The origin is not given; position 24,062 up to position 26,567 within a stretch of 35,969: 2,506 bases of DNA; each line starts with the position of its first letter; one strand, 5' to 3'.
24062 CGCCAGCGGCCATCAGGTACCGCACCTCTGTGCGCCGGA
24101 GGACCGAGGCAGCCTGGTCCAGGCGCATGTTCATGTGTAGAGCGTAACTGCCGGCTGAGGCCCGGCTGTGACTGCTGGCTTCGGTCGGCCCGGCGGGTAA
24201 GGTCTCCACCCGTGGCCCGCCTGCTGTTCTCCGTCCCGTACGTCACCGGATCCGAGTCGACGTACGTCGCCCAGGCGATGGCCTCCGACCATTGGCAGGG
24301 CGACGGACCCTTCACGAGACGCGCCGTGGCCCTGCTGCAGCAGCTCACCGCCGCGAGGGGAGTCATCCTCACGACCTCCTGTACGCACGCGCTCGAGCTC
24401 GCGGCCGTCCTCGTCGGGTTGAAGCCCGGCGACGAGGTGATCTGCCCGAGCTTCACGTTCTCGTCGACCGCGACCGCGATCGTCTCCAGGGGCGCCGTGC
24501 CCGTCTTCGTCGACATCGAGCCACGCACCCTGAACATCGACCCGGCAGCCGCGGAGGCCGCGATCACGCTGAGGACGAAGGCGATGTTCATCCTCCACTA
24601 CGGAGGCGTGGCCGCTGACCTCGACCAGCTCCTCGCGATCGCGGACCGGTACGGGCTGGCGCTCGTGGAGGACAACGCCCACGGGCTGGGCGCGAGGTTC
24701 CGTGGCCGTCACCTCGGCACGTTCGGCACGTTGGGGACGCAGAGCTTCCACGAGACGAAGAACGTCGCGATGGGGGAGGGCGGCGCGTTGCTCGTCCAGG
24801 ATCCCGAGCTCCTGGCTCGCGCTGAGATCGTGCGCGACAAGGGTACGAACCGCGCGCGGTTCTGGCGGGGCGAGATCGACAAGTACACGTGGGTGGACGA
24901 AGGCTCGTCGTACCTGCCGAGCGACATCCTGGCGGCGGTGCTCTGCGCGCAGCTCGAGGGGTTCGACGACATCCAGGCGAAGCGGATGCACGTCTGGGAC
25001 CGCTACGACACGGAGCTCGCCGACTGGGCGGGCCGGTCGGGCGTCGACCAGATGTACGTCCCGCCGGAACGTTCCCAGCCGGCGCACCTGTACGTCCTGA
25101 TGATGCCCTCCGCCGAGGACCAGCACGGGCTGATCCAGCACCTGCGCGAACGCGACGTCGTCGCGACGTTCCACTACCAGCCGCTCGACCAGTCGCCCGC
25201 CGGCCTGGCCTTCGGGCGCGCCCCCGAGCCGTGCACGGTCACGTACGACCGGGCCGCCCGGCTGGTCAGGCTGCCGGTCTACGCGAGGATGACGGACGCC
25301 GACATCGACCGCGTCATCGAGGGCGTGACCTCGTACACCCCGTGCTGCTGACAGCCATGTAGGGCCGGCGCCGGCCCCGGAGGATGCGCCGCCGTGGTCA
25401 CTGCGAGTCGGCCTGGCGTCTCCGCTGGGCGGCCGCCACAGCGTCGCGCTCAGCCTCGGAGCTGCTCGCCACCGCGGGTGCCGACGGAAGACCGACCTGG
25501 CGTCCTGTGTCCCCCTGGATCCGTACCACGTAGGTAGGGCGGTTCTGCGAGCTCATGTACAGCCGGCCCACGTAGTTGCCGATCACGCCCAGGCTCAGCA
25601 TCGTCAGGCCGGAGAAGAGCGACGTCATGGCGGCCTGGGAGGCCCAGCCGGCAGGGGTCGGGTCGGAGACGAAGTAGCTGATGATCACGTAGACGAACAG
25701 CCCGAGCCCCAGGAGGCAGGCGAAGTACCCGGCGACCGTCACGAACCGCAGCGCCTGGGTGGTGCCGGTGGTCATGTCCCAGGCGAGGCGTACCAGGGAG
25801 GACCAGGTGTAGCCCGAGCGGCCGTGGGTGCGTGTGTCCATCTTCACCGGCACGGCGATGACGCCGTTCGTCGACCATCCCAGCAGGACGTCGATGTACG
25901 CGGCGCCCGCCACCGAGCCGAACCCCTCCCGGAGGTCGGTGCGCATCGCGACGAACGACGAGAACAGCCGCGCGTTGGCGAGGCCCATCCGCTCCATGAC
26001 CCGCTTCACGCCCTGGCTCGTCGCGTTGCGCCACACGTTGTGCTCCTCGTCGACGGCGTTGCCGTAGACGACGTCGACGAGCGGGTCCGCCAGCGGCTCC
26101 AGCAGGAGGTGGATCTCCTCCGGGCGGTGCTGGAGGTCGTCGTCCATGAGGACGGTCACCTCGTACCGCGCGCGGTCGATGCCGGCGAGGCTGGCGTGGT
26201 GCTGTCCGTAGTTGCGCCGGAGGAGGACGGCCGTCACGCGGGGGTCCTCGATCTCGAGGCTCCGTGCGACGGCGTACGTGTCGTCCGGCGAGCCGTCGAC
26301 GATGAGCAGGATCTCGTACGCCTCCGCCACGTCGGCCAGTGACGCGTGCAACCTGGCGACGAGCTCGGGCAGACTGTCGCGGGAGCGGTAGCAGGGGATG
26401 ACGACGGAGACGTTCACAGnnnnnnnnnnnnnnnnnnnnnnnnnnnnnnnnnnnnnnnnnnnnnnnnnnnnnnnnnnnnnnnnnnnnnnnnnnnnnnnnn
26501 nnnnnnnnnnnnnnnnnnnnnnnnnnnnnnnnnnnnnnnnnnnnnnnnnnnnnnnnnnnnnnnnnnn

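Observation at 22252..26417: Arn-like three-component module predicted to decorate an extracytoplasmic polymer with a free 4-amino-4,6-dideoxyhexose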

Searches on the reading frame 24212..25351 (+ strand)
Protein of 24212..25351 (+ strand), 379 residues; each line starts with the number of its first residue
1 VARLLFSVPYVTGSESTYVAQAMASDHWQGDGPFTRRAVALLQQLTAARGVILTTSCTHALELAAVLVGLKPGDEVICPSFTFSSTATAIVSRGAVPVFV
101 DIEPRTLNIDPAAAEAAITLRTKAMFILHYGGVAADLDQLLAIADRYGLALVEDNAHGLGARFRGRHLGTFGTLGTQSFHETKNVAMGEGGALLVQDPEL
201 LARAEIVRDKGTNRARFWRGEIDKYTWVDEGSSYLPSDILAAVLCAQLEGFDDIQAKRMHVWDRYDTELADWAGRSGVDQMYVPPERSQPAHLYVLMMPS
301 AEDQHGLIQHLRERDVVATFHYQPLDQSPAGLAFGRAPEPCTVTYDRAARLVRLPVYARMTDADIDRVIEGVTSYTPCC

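Call 3: search_protein_families(library=pfam, proteins=[window:24212-25351:+], max_evalue=0.01)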
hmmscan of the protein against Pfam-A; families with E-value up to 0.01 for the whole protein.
window:24212-25351:+ (379 aa): 5 families
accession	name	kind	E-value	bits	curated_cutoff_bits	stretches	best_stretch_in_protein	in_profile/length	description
PF01041.23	DegT_DnrJ_EryC1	-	3.4e-91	306.6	19.8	1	14-372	6-359/360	DegT/DnrJ/EryC1/StrS aminotransferase family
PF00155.27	Aminotran_1_2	-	1.2e-11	44.9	19.7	1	34-161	47-192/361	Aminotransferase class I and II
PF00266.25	Aminotran_5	-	2.5e-05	23.9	21.5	1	35-159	48-180/371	Aminotransferase class-V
PF01212.27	Beta_elim_lyase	-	0.00077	19.3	27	1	12-123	11-123/288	Beta-eliminating lyase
PF01053.26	Cys_Met_Meta_PP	-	0.0099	14.9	27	0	41-162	60-181/381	Cys/Met metabolism PLP-dependent enzyme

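Call 10: search_protein_families(library=ncbifam, proteins=[window:24212-25351:+], max_evalue=0.01)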
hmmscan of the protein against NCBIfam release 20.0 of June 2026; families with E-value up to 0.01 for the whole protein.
window:24212-25351:+ (379 aa): 24 families
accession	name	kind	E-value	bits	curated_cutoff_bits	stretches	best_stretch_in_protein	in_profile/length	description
NF008687.0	PRK11706.1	equivalog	1.4e-145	484.8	375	1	5-375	3-373/375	dTDP-4-amino-4,6-dideoxygalactose transaminase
TIGR02379.1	ECA_wecE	subfamily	5.5e-127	423.6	434.85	1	6-375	4-374/376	dTDP-4-amino-4,6-dideoxy-D-glucose transaminase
TIGR03588.1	PseC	equivalog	7.8e-58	196.2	423.5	1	8-374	6-378/380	UDP-4-amino-4,6-dideoxy-N-acetyl-beta-L-altrosamine transaminase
NF008658.2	PRK11658.1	equivalog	2.1e-57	194.5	631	1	4-373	5-374/379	UDP-4-amino-4-deoxy-L-arabinose aminotransferase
TIGR04181.1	NHT_00031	hypoth_equivalog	4.2e-50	170.6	420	1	7-355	4-357/359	LegC family aminotransferase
NF011936.0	PRK15407.1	equivalog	1.5e-43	149.1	423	1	68-315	108-373/440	lipopolysaccharide biosynthesis protein RfbH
TIGR04427.1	PLP_DesI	equivalog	2.5e-42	145.4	650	1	21-370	40-377/390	dTDP-4-dehydro-6-deoxyglucose aminotransferase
NF006488.0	PRK08912.1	equivalog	1e-08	34.5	498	1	45-127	84-165/387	aminotransferase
NF041364.1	GntC_guanitoxin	equivalog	2e-07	30.3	415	1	46-155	58-174/356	guanitoxin biosynthesis PLP-dependent (S)-gamma-hydroxy-L-arginine cyclodehydratase GntC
NF006569.0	PRK09082.1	subfamily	3.2e-07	29.8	420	1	44-127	87-169/386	methionine aminotransferase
NF004770.0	PRK06108.1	subfamily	3.5e-07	29.4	422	1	43-155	91-210/396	pyridoxal phosphate-dependent aminotransferase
NF005816.0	PRK07682.1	equivalog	6.1e-07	28.4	620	1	49-129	91-171/390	aminotransferase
NF005817.0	PRK07683.1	equivalog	1.3e-06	27.4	575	1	45-130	86-169/387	aminotransferase A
NF009079.0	PRK12414.1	subfamily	7.1e-06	25.3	481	1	46-127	88-168/384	methionine aminotransferase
NF005855.0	PRK07777.1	equivalog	5e-05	22.8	553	1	50-127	91-169/391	pyridoxal phosphate-dependent aminotransferase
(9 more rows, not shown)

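Call 11: search_solved_structures(query=window:24212-25351:+, max_evalue=1e-20)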
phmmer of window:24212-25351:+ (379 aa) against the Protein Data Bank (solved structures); distinct sequences matched with E-value up to 1e-20: 48.
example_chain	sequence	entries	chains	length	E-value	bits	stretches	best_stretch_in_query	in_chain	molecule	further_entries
6blg_A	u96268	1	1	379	8.5e-100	337.3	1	3-375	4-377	dTDP-4-amino-4,6-dideoxygalactose transaminase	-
4piw_A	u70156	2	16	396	2.1e-99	336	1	5-370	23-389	TDP-4-keto-6-deoxy-D-glucose transaminase family protein | dTDP-4-amino-4,6-dideoxygalactose transaminase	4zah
8sng_A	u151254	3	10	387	5.5e-48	166.8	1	6-371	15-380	UDP-4-amino-4-deoxy-L-arabinose--oxoglutarate aminotransferase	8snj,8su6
1mdo_A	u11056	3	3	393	2.8e-46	161.2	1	6-371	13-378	ArnB aminotransferase | UDP-4-amino-4-deoxy-L-arabinose--oxoglutarate aminotransferase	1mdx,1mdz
4oca_A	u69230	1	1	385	2.1e-45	158.4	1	6-371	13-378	UDP-4-amino-4-deoxy-L-arabinose--oxoglutarate aminotransferase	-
3bn1_A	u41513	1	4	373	9.4e-45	156.2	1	3-371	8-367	Perosamine synthetase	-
3dr7_A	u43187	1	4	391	1.1e-44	155.9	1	3-371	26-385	Putative perosamine synthetase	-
3dr4_A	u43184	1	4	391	8e-44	153.1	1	3-371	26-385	Putative perosamine synthetase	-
5uid_A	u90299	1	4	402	1e-43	152.8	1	15-372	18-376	Aminotransferase TlmJ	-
4lc3_A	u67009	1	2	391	9.7e-39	136.4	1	20-373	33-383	Putative UDP-4-amino-4-deoxy-l-arabinose--oxoglutarate aminotransferase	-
3nyu_A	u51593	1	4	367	8.1e-38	133.4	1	43-372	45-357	Aminotransferase WbpE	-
3nu7_A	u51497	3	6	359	1e-37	133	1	43-368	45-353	Aminotransferase WbpE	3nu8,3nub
3nys_A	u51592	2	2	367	4.2e-37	131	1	43-372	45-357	Aminotransferase WbpE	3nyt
2oga_A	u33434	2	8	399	2.9e-36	128.3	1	56-374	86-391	Transaminase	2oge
8e77_A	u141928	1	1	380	5.2e-36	127.4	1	32-368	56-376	DegT/DnrJ/EryC1/StrS aminotransferase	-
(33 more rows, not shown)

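Call 61: search_solved_structures(query=window:24212-25351:+, max_evalue=1e-90, show_alignments=2)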
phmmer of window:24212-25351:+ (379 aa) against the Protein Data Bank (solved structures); distinct sequences matched with E-value up to 1e-90: 2.
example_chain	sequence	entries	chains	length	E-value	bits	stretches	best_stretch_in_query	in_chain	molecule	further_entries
6blg_A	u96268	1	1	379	8.5e-100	337.3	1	3-375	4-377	dTDP-4-amino-4,6-dideoxygalactose transaminase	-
4piw_A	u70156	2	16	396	2.1e-99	336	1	5-370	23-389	TDP-4-keto-6-deoxy-D-glucose transaminase family protein | dTDP-4-amino-4,6-dideoxygalactose transaminase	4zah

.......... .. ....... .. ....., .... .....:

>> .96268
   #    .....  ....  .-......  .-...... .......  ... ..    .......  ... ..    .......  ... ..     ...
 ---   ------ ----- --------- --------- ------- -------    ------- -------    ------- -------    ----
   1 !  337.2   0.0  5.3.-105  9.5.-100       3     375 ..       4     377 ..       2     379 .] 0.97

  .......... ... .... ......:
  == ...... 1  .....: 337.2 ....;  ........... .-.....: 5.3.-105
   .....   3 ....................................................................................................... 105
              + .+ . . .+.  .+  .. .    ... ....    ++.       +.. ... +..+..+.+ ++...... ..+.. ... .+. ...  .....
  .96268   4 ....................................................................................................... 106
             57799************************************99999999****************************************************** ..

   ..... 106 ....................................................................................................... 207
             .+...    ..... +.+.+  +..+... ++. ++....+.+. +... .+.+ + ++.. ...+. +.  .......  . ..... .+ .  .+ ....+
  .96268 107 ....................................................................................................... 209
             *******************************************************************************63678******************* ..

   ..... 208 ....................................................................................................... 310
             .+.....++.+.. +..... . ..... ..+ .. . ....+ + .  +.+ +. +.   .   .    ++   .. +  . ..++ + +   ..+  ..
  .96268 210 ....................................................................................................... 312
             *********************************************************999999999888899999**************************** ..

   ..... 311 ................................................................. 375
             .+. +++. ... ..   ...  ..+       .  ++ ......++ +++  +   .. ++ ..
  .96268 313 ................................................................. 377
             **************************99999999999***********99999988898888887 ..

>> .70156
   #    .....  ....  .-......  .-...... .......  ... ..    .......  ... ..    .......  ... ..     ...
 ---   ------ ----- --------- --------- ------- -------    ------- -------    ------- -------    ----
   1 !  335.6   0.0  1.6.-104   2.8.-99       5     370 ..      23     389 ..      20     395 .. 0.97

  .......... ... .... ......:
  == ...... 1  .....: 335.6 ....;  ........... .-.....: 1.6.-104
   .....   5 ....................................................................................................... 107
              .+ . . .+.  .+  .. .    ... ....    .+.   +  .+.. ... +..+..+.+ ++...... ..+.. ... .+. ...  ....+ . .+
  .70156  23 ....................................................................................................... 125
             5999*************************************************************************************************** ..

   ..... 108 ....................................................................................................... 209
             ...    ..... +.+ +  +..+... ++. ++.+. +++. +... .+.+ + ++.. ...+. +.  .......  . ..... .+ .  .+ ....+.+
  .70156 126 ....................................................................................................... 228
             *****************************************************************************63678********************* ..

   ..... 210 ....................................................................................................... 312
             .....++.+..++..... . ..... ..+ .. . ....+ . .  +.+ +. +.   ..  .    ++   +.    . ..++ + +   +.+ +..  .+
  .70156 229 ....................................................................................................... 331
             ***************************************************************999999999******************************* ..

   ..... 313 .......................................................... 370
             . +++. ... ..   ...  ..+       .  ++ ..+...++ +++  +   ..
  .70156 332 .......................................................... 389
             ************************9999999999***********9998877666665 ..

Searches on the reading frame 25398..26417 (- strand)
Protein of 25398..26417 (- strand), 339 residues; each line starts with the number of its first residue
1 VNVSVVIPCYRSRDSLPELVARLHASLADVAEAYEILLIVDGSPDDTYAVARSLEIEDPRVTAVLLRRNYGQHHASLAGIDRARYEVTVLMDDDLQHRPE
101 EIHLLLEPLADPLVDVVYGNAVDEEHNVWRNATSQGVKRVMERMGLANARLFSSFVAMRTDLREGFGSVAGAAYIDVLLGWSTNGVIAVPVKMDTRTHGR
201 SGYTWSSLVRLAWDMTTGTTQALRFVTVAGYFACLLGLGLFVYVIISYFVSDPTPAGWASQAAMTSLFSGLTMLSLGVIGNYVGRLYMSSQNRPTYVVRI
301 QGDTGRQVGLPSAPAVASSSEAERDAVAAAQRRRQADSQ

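Call 3: search_protein_families(library=pfam, proteins=[window:25398-26417:-], max_evalue=0.01)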
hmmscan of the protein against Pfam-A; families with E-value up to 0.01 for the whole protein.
window:25398-26417:- (339 aa): 3 families
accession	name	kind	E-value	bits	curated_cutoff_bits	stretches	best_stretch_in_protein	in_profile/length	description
PF00535.33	Glycos_transf_2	-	9.1e-25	88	23.3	1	4-137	1-131/168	Glycosyl transferase family 2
PF13641.12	Glyco_tranf_2_3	-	2.2e-08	34.8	27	1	3-162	3-170/230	Glycosyltransferase like family 2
PF13506.12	Glyco_transf_21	-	0.00088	19.2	21.7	1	77-148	23-95/174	Glycosyl transferase family 21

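Call 10: search_protein_families(library=ncbifam, proteins=[window:25398-26417:-], max_evalue=0.01)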
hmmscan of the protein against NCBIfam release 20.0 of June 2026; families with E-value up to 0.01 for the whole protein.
window:25398-26417:- (339 aa): 17 families
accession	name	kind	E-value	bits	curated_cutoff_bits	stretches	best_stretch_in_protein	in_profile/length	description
NF007986.1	PRK10714.1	equivalog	5.9e-44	150.3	529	1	2-299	7-309/316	undecaprenyl-phosphate 4-deoxy-4-formamido-L-arabinose transferase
NF047588.1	GlcsyltransPgfSStrep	equivalog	1e-30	107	500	1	1-299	1-303/308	glycosyltransferase PgfS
TIGR03937.1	PgaC_IcaA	equivalog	1.9e-11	43.6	422.3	1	2-120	46-162/407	poly-beta-1,6-N-acetyl-D-glucosamine synthase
NF041875.1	EPS_EpsD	equivalog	5.4e-11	42.5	370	1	3-120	1-115/325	exopolysaccharide biosynthesis glycosyltransferase EpsD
TIGR04182.1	glyco_TIGR04182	equivalog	1.6e-09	37.5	325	1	2-124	1-112/293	S-layer glycoprotein N-glycosyltransferase AglJ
TIGR03965.1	mycofact_glyco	equivalog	1e-08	34.5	280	1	2-122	75-192/467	mycofactocin biosynthesis glycosyltransferase MftF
NF047683.1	TeichurnBiosyTuaG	equivalog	2.3e-07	30.7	400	1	2-103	7-105/252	teichuronic acid biosynthesis protein TuaG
NF007482.0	PRK10073.1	equivalog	2.6e-07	30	423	1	2-121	7-122/334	glycosyltransferase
TIGR04242.1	nodulat_NodC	equivalog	1.4e-06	27.5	550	1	2-124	49-171/395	chitooligosaccharide synthase NodC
NF038302.1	EPS_HpsE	equivalog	2e-05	23.7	300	1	1-96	1-98/307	hormogonium polysaccharide biosynthesis glycosyltransferase HpsE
NF050050.1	ProtGlycPglI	equivalog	2.1e-05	24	500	1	3-139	4-138/306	GalNAc(5)-diNAcBac-PP-undecaprenol beta-1,3-glucosyltransferase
NF010496.0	PRK13915.1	equivalog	2.8e-05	23.4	262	1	2-118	32-152/307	glucosyl-3-phosphoglycerate synthase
NF058614.1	PPMAGASynPpgS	equivalog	7e-05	22.4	370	1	3-141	2-131/226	polyprenyl-phospho-N-acetylgalactosaminyl synthase PpgS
TIGR04283.1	glyco_like_mftF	equivalog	0.0001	22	182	1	3-56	1-51/221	TIGR04283 family arsenosugar biosynthesis glycosyltransferase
NF041394.1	GtaseAglG_Halo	equivalog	0.00012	21.5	440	1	1-105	1-103/304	glucosyl-dolichyl phosphate glucuronosyltransferase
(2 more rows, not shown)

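Call 74: search_solved_structures(query=window:25398-26417:-, max_evalue=0.00001)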
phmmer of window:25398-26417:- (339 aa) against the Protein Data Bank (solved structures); distinct sequences matched with E-value up to 0.00001: 9.
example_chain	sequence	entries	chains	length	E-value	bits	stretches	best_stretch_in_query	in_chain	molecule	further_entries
9hwj_A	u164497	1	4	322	1e-37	133.2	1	2-299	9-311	Undecaprenyl-phosphate 4-deoxy-4-formamido-L-arabinose transferase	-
9bhc_C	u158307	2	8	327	3.6e-35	124.8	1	2-299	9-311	Undecaprenyl-phosphate 4-deoxy-4-formamido-L-arabinose transferase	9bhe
8vxh_A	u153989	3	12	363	5.2e-35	124.3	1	2-299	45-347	Undecaprenyl-phosphate 4-deoxy-4-formamido-L-arabinose transferase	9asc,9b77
5ekp_C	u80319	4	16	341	9.1e-24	87.3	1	2-298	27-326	Uncharacterized glycosyltransferase sll0501 | Glycosyltransferase sll0501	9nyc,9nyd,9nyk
9nye_A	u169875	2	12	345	9.4e-24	87.3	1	2-298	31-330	Glycosyltransferase sll0501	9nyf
5eke_A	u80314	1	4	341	1.3e-23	86.8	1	2-298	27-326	Uncharacterized glycosyltransferase sll0501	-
5mlz_A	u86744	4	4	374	9.2e-15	57.8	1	1-203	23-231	Dolichol monophosphate mannose synthase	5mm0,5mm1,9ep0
2z87_A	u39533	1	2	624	7.8e-07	31.7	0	3-182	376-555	Chondroitin synthase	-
2z86_A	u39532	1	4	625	7.8e-07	31.7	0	3-182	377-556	Chondroitin synthase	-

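Call 78: search_solved_structures(query=window:25398-26417:-, max_evalue=1e-34, show_alignments=2)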
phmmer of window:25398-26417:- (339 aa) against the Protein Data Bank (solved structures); distinct sequences matched with E-value up to 1e-34: 3.
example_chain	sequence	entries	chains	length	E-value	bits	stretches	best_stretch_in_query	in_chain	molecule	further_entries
9hwj_A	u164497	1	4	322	1e-37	133.2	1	2-299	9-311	Undecaprenyl-phosphate 4-deoxy-4-formamido-L-arabinose transferase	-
9bhc_C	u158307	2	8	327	3.6e-35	124.8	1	2-299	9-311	Undecaprenyl-phosphate 4-deoxy-4-formamido-L-arabinose transferase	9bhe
8vxh_A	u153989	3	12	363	5.2e-35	124.3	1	2-299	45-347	Undecaprenyl-phosphate 4-deoxy-4-formamido-L-arabinose transferase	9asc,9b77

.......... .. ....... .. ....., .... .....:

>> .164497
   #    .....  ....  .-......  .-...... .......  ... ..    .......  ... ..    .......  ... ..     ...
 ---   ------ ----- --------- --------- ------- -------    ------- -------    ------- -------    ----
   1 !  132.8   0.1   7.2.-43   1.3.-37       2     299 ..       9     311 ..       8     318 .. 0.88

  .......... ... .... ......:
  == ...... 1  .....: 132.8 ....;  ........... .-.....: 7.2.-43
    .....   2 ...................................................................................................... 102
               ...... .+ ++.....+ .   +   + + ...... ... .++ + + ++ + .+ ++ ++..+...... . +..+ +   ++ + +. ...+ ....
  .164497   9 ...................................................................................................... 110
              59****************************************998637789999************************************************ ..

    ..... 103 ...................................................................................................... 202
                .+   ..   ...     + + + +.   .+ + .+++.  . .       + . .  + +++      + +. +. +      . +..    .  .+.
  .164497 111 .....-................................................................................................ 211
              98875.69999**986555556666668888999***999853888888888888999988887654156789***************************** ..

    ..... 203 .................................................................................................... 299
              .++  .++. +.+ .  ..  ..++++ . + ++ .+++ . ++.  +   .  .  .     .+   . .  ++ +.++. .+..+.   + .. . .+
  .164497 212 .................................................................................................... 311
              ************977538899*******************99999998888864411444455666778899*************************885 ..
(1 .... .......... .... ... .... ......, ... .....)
